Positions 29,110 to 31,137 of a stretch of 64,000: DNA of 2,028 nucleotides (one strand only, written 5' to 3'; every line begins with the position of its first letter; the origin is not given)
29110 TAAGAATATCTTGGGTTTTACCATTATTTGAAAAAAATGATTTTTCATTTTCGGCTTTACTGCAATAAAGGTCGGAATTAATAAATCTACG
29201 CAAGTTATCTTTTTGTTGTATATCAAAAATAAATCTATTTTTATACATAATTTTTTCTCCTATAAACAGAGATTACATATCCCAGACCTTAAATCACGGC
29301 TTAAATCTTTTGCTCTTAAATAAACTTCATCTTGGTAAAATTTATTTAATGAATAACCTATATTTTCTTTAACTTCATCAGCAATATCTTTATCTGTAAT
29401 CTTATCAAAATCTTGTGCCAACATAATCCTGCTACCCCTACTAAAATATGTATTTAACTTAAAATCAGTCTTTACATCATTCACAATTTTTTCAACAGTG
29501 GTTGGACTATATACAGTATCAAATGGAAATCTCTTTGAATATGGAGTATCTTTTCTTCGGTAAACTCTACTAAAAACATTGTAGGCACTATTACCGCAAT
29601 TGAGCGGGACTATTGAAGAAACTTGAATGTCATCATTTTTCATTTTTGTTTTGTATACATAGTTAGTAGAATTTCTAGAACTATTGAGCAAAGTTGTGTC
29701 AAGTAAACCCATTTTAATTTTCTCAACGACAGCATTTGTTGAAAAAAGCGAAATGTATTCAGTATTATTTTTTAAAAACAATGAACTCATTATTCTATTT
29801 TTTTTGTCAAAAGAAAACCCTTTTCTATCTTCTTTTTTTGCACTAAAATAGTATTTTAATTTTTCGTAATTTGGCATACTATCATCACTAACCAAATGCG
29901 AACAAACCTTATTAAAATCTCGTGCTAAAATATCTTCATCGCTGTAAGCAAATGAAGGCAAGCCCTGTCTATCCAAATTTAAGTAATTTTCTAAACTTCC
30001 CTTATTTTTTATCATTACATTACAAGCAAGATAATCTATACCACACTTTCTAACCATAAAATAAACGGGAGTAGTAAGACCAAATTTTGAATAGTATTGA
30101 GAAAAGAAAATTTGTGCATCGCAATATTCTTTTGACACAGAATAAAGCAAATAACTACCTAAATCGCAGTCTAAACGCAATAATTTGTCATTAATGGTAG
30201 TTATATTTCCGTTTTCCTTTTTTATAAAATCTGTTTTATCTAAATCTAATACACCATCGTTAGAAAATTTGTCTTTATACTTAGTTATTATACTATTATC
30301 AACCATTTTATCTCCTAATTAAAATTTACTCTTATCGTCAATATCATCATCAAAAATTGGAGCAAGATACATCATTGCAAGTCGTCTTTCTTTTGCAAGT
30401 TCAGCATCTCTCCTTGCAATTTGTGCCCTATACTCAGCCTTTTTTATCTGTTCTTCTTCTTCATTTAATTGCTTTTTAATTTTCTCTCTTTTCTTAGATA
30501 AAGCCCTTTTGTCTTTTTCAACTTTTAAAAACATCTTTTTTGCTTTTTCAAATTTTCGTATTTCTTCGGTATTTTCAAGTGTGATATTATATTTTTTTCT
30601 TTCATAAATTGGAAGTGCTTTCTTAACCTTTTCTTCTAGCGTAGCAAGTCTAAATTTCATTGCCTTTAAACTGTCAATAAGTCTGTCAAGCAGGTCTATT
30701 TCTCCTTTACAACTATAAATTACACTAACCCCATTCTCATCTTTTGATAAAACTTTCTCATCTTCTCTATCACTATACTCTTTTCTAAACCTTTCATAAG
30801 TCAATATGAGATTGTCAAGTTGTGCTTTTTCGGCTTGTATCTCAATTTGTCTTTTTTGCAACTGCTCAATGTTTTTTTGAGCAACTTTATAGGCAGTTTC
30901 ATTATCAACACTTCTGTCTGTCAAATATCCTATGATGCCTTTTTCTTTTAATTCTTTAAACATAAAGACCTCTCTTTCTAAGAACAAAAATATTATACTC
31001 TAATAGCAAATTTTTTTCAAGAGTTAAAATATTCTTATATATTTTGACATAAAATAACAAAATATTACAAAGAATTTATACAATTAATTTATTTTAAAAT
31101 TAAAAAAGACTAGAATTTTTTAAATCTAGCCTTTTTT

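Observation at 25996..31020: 5-kb accessory island splitting the conserved lepA-hemW | hrcA-grpE-dnaK-dnaJ block: coiled-coil gene plus four tandem divergent paralogs of an unrecognised family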

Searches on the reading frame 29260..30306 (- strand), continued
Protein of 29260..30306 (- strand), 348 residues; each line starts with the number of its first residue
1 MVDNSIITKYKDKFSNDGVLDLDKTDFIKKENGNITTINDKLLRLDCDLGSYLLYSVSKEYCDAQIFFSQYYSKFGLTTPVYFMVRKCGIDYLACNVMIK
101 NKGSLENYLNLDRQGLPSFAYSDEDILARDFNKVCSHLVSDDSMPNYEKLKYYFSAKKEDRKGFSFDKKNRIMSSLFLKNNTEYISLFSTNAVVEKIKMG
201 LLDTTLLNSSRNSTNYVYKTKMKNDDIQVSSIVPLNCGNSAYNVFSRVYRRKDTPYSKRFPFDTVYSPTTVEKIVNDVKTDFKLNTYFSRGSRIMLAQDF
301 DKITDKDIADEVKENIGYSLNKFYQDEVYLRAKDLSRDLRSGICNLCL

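Call 94: find_encoding_contigs(protein=P0041, flank=10000, max_places=1)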
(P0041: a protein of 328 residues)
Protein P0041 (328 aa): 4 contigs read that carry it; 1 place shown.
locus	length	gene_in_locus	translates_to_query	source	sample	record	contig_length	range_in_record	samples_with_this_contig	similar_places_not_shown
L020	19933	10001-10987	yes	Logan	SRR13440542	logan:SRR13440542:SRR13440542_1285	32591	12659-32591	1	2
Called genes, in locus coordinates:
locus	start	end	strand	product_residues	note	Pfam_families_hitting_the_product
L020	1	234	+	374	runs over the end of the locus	-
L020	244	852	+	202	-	PF10502:Peptidase_S26 (weak), PF00717:Peptidase_S24 (weak)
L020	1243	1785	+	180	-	PF00210:Ferritin (weak), PF02915:Rubrerythrin, PF23458:DUF7130 (weak), PF23455:DUF7129 (weak), PF21349:RUBY_RBDX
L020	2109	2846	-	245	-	PF03009:GDPD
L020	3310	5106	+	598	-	PF00009:GTP_EFTU, PF03144:GTP_EFTU_D2, PF00679:EFG_C, PF06421:LepA_C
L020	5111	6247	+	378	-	PF04055:Radical_SAM, PF06969:HemN_C (weak)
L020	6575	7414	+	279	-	-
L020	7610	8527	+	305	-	-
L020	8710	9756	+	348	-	-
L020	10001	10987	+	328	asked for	-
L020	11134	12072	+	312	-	-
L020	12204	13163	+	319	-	-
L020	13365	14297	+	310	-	-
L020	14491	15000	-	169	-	PF06908:YpsA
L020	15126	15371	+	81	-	PF01381:HTH_3 (weak), PF13443:HTH_26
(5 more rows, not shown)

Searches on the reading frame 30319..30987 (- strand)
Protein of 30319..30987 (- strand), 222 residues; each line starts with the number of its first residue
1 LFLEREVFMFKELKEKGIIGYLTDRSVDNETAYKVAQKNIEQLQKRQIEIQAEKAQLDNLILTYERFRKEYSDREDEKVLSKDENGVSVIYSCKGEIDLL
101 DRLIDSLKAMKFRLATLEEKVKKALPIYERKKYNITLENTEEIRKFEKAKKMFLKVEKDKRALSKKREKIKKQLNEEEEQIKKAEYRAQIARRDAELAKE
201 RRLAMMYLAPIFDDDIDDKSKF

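Call 3: search_protein_families(library=pfam, proteins=[window:30319-30987:-], max_evalue=1)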
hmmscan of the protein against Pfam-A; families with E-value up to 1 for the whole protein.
window:30319-30987:- (222 aa): 1 family
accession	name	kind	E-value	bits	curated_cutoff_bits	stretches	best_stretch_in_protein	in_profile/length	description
PF06428.16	Sec2p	-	0.042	14.3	28.5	1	145-185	30-70/92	GDP/GTP exchange factor Sec2p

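Call 4: search_protein_families(library=ncbifam, proteins=[window:30319-30987:-], max_evalue=1)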
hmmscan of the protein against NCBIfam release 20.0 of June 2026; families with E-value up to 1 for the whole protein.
window:30319-30987:- (222 aa): 3 families
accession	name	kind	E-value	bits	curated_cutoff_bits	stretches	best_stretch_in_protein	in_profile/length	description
TIGR02258.1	2_5_ligase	equivalog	0.023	14.6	65.7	1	119-189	55-124/180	RNA 2',3'-cyclic phosphodiesterase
TIGR04523.1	Mplasa_alph_rch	subfamily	0.024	12.5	270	1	37-186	509-652/745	helix-rich protein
NF010018.0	PRK13495.1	equivalog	0.14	12.4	243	1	101-157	68-124/159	chemoreceptor glutamine deamidase CheD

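Call 5: search_protein_families(library=padloc, proteins=[window:30319-30987:-], max_evalue=1)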
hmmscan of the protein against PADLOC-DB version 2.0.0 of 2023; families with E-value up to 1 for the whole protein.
window:30319-30987:- (222 aa): 1 family
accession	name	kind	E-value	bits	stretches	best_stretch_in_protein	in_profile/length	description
PDLC00554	JetC2|JetC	-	0.58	7.3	1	101-199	230-329/390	DUF3584 domain; MukB-like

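Call 6: search_protein_families(library=phrogs, proteins=[window:30319-30987:-], max_evalue=1)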
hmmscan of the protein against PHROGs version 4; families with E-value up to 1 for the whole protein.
window:30319-30987:- (222 aa): 3 families
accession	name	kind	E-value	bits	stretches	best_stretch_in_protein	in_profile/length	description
phrog_10321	-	unknown function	0.041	14.7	0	184-197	6-19/50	-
phrog_25947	-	other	0.16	13.3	1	18-58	10-50/79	hol-like chemotaxis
phrog_1145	-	unknown function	0.57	10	1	106-200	364-459/594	-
